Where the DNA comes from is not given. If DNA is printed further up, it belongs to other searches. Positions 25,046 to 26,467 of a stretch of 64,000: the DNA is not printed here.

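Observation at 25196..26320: Short BoxB-like di-iron protein with all ligand motifs intact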

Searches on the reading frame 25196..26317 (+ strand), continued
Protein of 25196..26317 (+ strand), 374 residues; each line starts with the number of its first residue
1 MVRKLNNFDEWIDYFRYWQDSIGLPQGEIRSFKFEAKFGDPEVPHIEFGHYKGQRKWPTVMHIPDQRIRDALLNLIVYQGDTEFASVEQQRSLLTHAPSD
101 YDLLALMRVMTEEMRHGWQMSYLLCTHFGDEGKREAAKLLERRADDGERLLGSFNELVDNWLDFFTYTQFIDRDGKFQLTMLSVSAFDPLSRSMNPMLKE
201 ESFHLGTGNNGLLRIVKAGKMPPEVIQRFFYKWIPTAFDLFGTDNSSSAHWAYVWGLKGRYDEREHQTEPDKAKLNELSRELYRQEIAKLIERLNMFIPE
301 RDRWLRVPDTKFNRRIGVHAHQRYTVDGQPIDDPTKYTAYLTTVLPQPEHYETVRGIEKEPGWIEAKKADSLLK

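Call 33: find_homologous_proteins(query=A2, max_evalue=1e-10)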
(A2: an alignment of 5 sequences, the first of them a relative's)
Query A2 (5 sequences) (377 aa, profile of the alignment): 3651 proteins with E <= 1e-10 among 8000 candidates; the best 120 are listed.
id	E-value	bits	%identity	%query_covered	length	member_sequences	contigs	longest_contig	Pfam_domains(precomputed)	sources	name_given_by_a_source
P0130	1.2e-176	606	43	81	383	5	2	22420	PF05138.19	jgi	-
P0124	2.0e-171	589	100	100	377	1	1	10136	PF05138.19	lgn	-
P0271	6.3e-164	564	39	97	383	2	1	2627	-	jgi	jgi:benzoyl-CoA 2,3-dioxygenase component B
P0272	8.0e-164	564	89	100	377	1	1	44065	PF05138.19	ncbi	-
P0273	5.5e-159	548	40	95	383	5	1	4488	-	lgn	-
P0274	4.6e-158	545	42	93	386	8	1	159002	-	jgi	jgi:benzoyl-CoA 2,3-dioxygenase component B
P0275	8.4e-157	541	40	96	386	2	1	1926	-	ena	-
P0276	1.7e-156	540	84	100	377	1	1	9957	PF05138.19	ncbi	-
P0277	1.1e-150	521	57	96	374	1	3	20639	PF05138.19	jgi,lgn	jgi:benzoyl-CoA 2,3-dioxygenase component B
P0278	3.0e-149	516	53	97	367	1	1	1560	PF05138.19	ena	-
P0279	4.2e-149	515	56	96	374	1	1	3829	PF05138.19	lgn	-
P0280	8.8e-149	514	56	96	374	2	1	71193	PF05138.19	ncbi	-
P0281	2.3e-148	513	51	97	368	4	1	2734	PF05138.19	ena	-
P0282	1.1e-147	511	53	98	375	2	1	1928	PF05138.19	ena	-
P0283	2.1e-147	510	53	97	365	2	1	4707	PF05138.19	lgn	-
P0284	2.5e-147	510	52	98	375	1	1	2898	PF05138.19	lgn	-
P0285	2.5e-147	509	50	98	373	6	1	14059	PF05138.19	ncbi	ncbi:MAG: Phenylacetic acid catabolic protein [Candidatus Acidoferrales bacterium]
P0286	6.1e-147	508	52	98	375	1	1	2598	PF05138.19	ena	-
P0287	6.6e-147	508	53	97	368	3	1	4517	PF05138.19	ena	-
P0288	8.6e-147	508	52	98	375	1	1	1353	PF05138.19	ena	-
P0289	1.2e-146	507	50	97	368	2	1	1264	PF05138.19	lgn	-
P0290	1.3e-146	507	52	97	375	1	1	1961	PF05138.19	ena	-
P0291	1.5e-146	507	57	96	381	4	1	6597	PF05138.19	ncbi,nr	ncbi:MAG TPA: Phenylacetic acid catabolic protein [Verrucomicrobiae bacterium]|nr:Phenylacetic acid 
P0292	1.7e-146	507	53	94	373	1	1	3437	PF05138.19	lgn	-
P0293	1.9e-146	507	52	98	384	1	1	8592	PF05138.19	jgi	jgi:benzoyl-CoA 2,3-dioxygenase component B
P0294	3.0e-146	506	52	97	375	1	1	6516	PF05138.19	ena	-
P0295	3.9e-146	506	52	98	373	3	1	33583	PF05138.19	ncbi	-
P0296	7.7e-146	505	53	93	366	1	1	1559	PF05138.19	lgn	-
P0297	1.3e-145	504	51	98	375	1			PF05138.19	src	-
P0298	1.9e-145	503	52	93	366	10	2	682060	PF05138.19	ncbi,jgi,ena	-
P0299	2.1e-145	503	50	97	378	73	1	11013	PF05138.19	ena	-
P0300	2.4e-145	503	55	96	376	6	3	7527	PF05138.19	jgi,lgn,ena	jgi:benzoyl-CoA 2,3-dioxygenase component B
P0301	2.6e-145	503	50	98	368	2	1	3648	PF05138.19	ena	-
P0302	2.7e-145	503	52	96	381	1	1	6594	PF05138.19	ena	-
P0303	2.7e-145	503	51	97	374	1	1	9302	PF05138.19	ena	-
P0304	3.1e-145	503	49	97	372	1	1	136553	PF05138.19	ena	-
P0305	4.2e-145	502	54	96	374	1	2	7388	PF05138.19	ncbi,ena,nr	ncbi:MAG TPA: Phenylacetic acid catabolic protein [Candidatus Saccharimonadales bacterium]|nr:Phenyl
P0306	5.0e-145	502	53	97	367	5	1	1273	PF05138.19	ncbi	-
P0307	5.1e-145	502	52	96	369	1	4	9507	PF05138.19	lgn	-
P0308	5.8e-145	502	52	92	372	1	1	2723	PF05138.19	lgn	-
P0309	5.8e-145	502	53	93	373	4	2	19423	PF05138.19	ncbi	-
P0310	5.9e-145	502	55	93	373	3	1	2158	PF05138.19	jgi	-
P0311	6.0e-145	502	51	92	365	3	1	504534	PF05138.19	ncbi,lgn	ncbi:MAG: hypothetical protein Kow0074_05000 [Candidatus Zixiibacteriota bacterium]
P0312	6.7e-145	501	51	97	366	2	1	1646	PF05138.19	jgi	jgi:benzoyl-CoA 2,3-epoxidase subunit B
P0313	7.3e-145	501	51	99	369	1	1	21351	PF05138.19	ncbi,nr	ncbi:MAG: phenylacetate-CoA oxygenase subunit PaaI [Planctomycetes bacterium]|nr:phenylacetate-CoA o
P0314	7.4e-145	501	49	98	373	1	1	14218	PF05138.19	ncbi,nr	ncbi:MAG: phenylacetate-CoA oxygenase subunit PaaI [Acidobacteria bacterium]|nr:phenylacetate-CoA ox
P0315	7.6e-145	501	54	92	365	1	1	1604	PF05138.19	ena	-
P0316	8.4e-145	501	52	98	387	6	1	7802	PF05138.19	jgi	jgi:benzoyl-CoA 2,3-epoxidase subunit B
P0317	8.6e-145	501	53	97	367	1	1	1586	PF05138.19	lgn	-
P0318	8.7e-145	501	49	97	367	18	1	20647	PF05138.19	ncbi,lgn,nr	ncbi:MAG TPA: Phenylacetic acid catabolic protein [bacterium]|nr:Phenylacetic acid catabolic protein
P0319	1.0e-144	501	51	98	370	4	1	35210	PF05138.19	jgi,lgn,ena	-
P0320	1.1e-144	501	50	98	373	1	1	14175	PF05138.19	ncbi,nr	ncbi:MAG: phenylacetate-CoA oxygenase subunit PaaI [Acidobacteria bacterium]|nr:phenylacetate-CoA ox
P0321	1.2e-144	501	51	97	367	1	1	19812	PF05138.19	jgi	jgi:benzoyl-CoA 2,3-dioxygenase component B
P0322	1.2e-144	501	51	98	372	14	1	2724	PF05138.19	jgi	jgi:benzoyl-CoA 2,3-dioxygenase component B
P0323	1.4e-144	500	52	96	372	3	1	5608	PF05138.19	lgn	-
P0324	1.5e-144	500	55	93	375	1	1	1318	PF05138.19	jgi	jgi:benzoyl-CoA 2,3-epoxidase subunit B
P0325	1.6e-144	500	54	96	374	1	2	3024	PF05138.19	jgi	jgi:benzoyl-CoA 2,3-dioxygenase component B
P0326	1.7e-144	500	48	97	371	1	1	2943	PF05138.19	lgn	-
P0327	2.2e-144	500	52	97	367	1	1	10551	PF05138.19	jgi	jgi:benzoyl-CoA 2,3-dioxygenase component B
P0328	2.6e-144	500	51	97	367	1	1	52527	PF05138.19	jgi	jgi:benzoyl-CoA 2,3-dioxygenase component B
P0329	2.9e-144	499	55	96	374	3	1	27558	PF05138.19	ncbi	-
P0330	3.7e-144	499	54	97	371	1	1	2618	PF05138.19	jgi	jgi:benzoyl-CoA 2,3-epoxidase subunit B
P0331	4.9e-144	499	53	93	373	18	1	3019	PF05138.19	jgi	-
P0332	4.9e-144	499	49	98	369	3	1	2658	PF05138.19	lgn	-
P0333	5.0e-144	499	52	98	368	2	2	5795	PF05138.19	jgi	jgi:benzoyl-CoA 2,3-dioxygenase component B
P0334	5.0e-144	499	51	98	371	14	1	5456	PF05138.19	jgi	jgi:benzoyl-CoA 2,3-dioxygenase component B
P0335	5.3e-144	499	51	97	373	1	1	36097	PF05138.19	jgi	jgi:benzoyl-CoA 2,3-dioxygenase component B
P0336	6.0e-144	498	55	96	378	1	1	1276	PF05138.19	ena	-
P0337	6.2e-144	498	52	93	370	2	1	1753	PF05138.19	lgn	-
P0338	6.3e-144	498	55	98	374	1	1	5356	PF05138.19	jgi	jgi:benzoyl-CoA 2,3-dioxygenase component B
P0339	6.5e-144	498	53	96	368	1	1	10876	PF05138.19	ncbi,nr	ncbi:MAG TPA: Phenylacetic acid catabolic protein [Candidatus Eisenbacteria bacterium]|nr:Phenylacet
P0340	6.6e-144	498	52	98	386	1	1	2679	PF05138.19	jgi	jgi:benzoyl-CoA 2,3-dioxygenase component B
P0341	6.8e-144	498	51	97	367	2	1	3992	PF05138.19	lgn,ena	-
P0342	6.9e-144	498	50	97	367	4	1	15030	PF05138.19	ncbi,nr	ncbi:MAG: phenylacetate-CoA oxygenase subunit PaaI [Acidobacteria bacterium]|nr:phenylacetate-CoA ox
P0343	7.7e-144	498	55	93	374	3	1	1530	PF05138.19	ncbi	-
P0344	8.1e-144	498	52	97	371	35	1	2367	PF05138.19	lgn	-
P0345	9.4e-144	498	51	93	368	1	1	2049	PF05138.19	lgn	-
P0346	9.9e-144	498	54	92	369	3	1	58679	PF05138.19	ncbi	-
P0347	1.1e-143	498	52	96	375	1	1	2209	PF05138.19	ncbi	-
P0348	1.3e-143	497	49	97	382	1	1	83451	PF05138.19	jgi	jgi:benzoyl-CoA 2,3-dioxygenase component B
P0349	1.3e-143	497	52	96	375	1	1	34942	PF05138.19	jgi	jgi:benzoyl-CoA 2,3-dioxygenase component B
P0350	1.7e-143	497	52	98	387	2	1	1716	PF05138.19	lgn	-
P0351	1.9e-143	497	49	97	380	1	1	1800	PF05138.19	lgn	-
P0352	2.2e-143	497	52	100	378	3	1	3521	PF05138.19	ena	-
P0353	2.3e-143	496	51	97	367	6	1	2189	PF05138.19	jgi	jgi:benzoyl-CoA 2,3-dioxygenase component B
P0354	2.3e-143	496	51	97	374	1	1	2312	PF05138.19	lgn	-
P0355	2.3e-143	496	54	97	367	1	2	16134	PF05138.19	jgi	jgi:benzoyl-CoA 2,3-dioxygenase component B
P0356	2.3e-143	496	50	96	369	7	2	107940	PF05138.19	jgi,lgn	jgi:benzoyl-CoA 2,3-dioxygenase component B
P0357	2.4e-143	496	48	98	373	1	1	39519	PF05138.19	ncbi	ncbi:MAG: Phenylacetic acid catabolic protein [Terriglobia bacterium]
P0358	2.4e-143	496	53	92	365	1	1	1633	PF05138.19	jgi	jgi:1,2-phenylacetyl-CoA epoxidase catalytic subunit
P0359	2.4e-143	496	50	97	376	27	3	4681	PF05138.19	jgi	jgi:benzoyl-CoA 2,3-dioxygenase component B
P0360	2.5e-143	496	51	96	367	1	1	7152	PF05138.19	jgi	jgi:benzoyl-CoA 2,3-dioxygenase component B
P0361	2.6e-143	496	51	98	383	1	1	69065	PF05138.19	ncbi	-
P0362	2.7e-143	496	52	97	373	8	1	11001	PF05138.19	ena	-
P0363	2.9e-143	496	50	97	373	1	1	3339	PF05138.19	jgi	jgi:benzoyl-CoA 2,3-dioxygenase component B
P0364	3.0e-143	496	49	98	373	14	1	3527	PF05138.19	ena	-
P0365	3.2e-143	496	55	96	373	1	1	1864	PF05138.19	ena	-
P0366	3.2e-143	496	53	92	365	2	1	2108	PF05138.19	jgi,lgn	jgi:1,2-phenylacetyl-CoA epoxidase catalytic subunit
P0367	3.4e-143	496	51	98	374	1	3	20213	PF05138.19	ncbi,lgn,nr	ncbi:MAG: phenylacetate-CoA oxygenase subunit PaaI [Gemmatimonadota bacterium]|nr:phenylacetate-CoA 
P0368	3.6e-143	496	52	98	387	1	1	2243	PF05138.19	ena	-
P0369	3.7e-143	496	51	97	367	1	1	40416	PF05138.19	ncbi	ncbi:MAG: Phenylacetic acid catabolic protein [Acidobacteriota bacterium]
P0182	4.0e-143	496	35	80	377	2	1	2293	PF05138.19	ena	-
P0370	4.0e-143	496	51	98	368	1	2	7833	PF05138.19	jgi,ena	-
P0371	4.0e-143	496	51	96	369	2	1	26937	PF05138.19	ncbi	-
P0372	4.2e-143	496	50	96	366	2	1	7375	PF05138.19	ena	-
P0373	4.7e-143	495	47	97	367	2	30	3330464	PF05138.19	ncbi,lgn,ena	-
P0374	4.9e-143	495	50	98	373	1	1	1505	PF05138.19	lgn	-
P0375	5.0e-143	495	48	98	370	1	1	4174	PF05138.19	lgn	-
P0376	5.3e-143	495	49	97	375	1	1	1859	PF05138.19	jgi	jgi:benzoyl-CoA 2,3-epoxidase subunit B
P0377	5.8e-143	495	51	98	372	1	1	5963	PF05138.19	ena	-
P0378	5.9e-143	495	52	86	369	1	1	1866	PF05138.19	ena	-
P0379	6.0e-143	495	50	98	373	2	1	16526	PF05138.19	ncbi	-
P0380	6.2e-143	495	48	98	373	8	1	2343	PF05138.19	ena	-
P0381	6.4e-143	495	53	97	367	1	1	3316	PF05138.19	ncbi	-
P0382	7.2e-143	495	52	97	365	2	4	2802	PF05138.19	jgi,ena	jgi:benzoyl-CoA 2,3-dioxygenase component B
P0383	7.2e-143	495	55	92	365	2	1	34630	PF05138.19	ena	-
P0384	7.6e-143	495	49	98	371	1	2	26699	PF05138.19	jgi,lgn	jgi:benzoyl-CoA 2,3-dioxygenase component B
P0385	7.8e-143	495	50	96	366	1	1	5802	PF05138.19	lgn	-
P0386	7.8e-143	495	50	96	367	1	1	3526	PF05138.19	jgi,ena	-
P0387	7.9e-143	495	49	98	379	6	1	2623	PF05138.19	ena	-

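Call 34: find_encoding_contigs(protein=P0373, flank=10000, max_places=3)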
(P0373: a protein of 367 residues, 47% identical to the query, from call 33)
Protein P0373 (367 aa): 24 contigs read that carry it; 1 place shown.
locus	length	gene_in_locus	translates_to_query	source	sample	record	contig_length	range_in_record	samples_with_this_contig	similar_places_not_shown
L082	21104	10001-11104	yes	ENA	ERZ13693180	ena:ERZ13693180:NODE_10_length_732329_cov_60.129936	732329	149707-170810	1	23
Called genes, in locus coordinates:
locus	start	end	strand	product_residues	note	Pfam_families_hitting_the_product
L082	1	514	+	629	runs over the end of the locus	PF12146:Hydrolase_4 (faint), PF26549:Tricorn_N (weak), PF07676:PD40 (faint), PF05448:AXE1 (faint), PF02129:Peptidase_S15 (weak), PF20434:BD-FAE, PF00326:Peptidase_S9, PF01738:DLH, +1 more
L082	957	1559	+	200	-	-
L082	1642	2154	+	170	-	-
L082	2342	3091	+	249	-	PF00089:Trypsin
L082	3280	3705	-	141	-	PF07963:N_methyl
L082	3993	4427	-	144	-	PF07963:N_methyl, PF16732:ComP_DUS (weak)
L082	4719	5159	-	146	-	PF07963:N_methyl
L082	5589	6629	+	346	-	PF00930:DPPIV_N (faint), PF23381:Beta-prop_IFT122_1st (faint), PF26549:Tricorn_N (weak), PF26550:Tricorn_2nd (faint), PF25174:Beta-prop_THOC3 (faint), PF00400:WD40 (faint), PF07676:PD40 (weak)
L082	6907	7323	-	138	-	PF00072:Response_reg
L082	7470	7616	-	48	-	-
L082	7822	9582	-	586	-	-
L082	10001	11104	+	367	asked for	PF05138:PaaA_PaaC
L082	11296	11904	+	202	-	PF13505:OMP_b-brl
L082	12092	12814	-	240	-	-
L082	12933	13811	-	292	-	-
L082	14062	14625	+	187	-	PF04542:Sigma70_r2, PF08281:Sigma70_r4_2, PF04545:Sigma70_r4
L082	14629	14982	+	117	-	-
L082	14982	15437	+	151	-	PF13801:Metal_resist (weak), PF07813:LTXXQ (faint)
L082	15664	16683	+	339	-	PF01926:MMR_HSR1, PF02421:FeoB_N, PF02824:TGS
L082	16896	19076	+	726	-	PF00676:E1_dh, PF02779:Transket_pyr, PF02780:Transketolase_C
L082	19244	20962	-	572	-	PF00916:Sulfate_transp, PF01740:STAS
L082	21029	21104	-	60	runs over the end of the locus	-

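Call 35: find_encoding_contigs(protein=P0274, flank=10000, max_places=2)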
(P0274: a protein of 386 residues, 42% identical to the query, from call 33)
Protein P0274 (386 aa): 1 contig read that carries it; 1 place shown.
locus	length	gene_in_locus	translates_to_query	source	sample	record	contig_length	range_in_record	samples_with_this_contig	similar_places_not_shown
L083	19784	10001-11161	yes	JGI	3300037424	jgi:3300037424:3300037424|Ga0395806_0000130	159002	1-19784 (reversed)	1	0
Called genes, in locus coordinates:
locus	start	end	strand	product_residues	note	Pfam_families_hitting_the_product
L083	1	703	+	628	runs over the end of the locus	PF01551:Peptidase_M23 (faint)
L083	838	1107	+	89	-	PF01541:GIY-YIG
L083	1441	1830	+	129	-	PF10861:DUF2784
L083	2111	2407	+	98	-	-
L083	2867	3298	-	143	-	-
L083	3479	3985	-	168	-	-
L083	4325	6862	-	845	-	PF02412:TSP_3 (weak)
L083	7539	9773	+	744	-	PF13088:BNR_2 (weak), PF02012:BNR (faint), PF00404:Dockerin_1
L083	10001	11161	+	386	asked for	-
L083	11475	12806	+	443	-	PF03448:MgtE_N, PF00571:CBS, PF01769:MgtE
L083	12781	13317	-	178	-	-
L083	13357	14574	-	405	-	-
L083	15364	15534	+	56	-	-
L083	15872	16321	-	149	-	PF04134:DCC1-like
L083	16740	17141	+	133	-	-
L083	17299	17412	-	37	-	-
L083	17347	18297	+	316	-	PF03415:Peptidase_C11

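Call 36: find_encoding_contigs(protein=P0311, flank=8000, max_places=2)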
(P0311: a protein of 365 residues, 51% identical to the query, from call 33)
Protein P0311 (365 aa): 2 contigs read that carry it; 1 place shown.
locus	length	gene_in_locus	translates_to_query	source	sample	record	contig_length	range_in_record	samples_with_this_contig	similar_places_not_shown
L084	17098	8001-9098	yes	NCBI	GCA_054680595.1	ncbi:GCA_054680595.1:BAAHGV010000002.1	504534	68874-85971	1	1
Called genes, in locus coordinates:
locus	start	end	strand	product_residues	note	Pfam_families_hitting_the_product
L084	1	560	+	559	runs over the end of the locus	PF17803:Cadherin_4 (weak), PF17892:Cadherin_5, PF17963:Big_9, PF17803:Cadherin_4, PF17892:Cadherin_5, PF17963:Big_9, PF17803:Cadherin_4, PF17963:Big_9, +2 more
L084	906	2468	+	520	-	-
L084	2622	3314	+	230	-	PF09976:TPR_21, PF07719:TPR_2 (faint), PF13174:TPR_6 (faint), PF13424:TPR_12 (faint), PF13525:YfiO (weak), PF14559:TPR_19 (faint)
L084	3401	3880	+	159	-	PF09685:MamF_MmsF (weak)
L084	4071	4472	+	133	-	PF01042:Ribonuc_L-PSP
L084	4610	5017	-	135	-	PF00072:Response_reg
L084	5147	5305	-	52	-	-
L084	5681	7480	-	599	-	-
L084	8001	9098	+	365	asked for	PF05138:PaaA_PaaC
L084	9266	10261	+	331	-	PF02421:FeoB_N, PF01926:MMR_HSR1, PF02824:TGS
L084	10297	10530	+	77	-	-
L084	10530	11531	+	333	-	PF00248:Aldo_ket_red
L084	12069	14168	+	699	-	PF00676:E1_dh, PF02779:Transket_pyr, PF02780:Transketolase_C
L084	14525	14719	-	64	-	-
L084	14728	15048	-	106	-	PF13424:TPR_12 (weak), PF24575:TPR_Slam (weak), PF07719:TPR_2 (weak), PF13181:TPR_8 (weak), PF13428:TPR_14 (weak), PF13432:TPR_16, PF13414:TPR_11, PF14559:TPR_19, +6 more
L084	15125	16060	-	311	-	PF04909:Amidohydro_2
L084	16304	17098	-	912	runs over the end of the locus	PF19313:DUF5916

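Call 37: find_encoding_contigs(protein=P0313, flank=8000, max_places=2)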
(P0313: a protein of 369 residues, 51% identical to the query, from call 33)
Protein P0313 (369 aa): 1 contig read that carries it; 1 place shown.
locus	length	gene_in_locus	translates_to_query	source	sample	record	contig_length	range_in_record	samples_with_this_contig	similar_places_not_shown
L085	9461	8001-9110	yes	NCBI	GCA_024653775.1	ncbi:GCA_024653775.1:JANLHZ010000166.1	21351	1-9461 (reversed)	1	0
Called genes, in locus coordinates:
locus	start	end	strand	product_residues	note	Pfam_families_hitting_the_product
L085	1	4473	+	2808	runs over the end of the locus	-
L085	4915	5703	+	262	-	PF00378:ECH_1, PF16113:ECH_2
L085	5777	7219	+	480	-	PF00171:Aldedh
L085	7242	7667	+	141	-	-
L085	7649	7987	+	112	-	-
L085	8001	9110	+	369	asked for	PF05138:PaaA_PaaC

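Call 38: find_encoding_contigs(protein=P0298, flank=8000, max_places=2)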
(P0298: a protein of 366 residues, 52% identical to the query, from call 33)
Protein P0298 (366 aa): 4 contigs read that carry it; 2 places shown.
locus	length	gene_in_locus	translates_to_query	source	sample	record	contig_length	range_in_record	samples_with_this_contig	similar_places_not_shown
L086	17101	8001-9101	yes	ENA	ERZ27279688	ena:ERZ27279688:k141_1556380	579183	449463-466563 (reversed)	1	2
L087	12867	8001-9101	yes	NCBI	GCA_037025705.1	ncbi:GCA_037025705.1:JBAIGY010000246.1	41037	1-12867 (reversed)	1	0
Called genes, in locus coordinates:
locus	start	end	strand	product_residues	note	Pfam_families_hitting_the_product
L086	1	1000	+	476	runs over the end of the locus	PF01266:DAO (weak), PF01593:Amino_oxidase, PF13450:NAD_binding_8, PF13454:NAD_binding_9 (faint)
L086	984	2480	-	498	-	PF00675:Peptidase_M16, PF05193:Peptidase_M16_C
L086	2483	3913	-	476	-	PF00675:Peptidase_M16, PF05193:Peptidase_M16_C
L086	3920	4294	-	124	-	PF00903:Glyoxalase, PF12681:Glyoxalase_2 (weak), PF22677:Ble-like_N (weak)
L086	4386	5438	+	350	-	PF04055:Radical_SAM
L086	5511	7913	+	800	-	PF01590:GAF, PF13185:GAF_2, PF13492:GAF_3, PF05524:PEP-utilisers_N, PF00391:PEP-utilizers, PF02896:PEP-utilizers_C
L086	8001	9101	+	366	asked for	PF05138:PaaA_PaaC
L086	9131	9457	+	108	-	PF01257:2Fe-2S_thioredx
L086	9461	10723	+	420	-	PF01512:Complex1_51K, PF10531:SLBB, PF10589:NADH_4Fe-4S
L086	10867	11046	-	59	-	-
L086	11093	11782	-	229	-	PF03588:Leu_Phe_trans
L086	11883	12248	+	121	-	PF00903:Glyoxalase, PF22677:Ble-like_N, PF13468:Glyoxalase_3 (faint), PF13669:Glyoxalase_4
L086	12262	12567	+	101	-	-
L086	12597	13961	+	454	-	PF01663:Phosphodiest, PF01676:Metalloenzyme (weak)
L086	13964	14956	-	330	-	PF13379:NMT1_2, PF09084:NMT1, PF12974:Phosphonate-bd (faint)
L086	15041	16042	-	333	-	PF04069:OpuAC (weak), PF13379:NMT1_2, PF09084:NMT1, PF12974:Phosphonate-bd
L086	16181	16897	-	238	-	PF00857:Isochorismatase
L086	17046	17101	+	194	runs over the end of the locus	PF08123:DOT1 (weak), PF02353:CMAS, PF13847:Methyltransf_31, PF13649:Methyltransf_25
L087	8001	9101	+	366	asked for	PF05138:PaaA_PaaC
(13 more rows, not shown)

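Call 39: find_encoding_contigs(protein=P0272, flank=8000, max_places=2)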
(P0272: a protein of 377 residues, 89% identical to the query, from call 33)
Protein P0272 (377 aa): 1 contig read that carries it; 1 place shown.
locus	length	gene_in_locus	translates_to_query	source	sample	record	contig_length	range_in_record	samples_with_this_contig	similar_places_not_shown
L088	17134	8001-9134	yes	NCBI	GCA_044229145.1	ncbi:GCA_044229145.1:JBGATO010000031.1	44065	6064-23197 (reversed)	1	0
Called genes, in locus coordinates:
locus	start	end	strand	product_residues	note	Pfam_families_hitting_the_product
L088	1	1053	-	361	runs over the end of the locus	PF00487:FA_desaturase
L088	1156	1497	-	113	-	PF11969:DcpS_C, PF01230:HIT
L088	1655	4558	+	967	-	PF01074:Glyco_hydro_38N, PF17677:Glyco_hydro38C2 (weak)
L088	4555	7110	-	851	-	-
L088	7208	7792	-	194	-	PF18306:LDcluster4, PF03641:Lysine_decarbox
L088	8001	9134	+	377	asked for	PF05138:PaaA_PaaC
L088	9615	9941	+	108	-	-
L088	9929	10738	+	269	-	PF04784:DUF547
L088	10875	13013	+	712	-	PF00676:E1_dh, PF02779:Transket_pyr, PF02780:Transketolase_C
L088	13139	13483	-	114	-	-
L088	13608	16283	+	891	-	PF12768:Rax2 (faint), PF17164:DUF5122 (faint)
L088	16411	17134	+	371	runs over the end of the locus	PF00180:Iso_dh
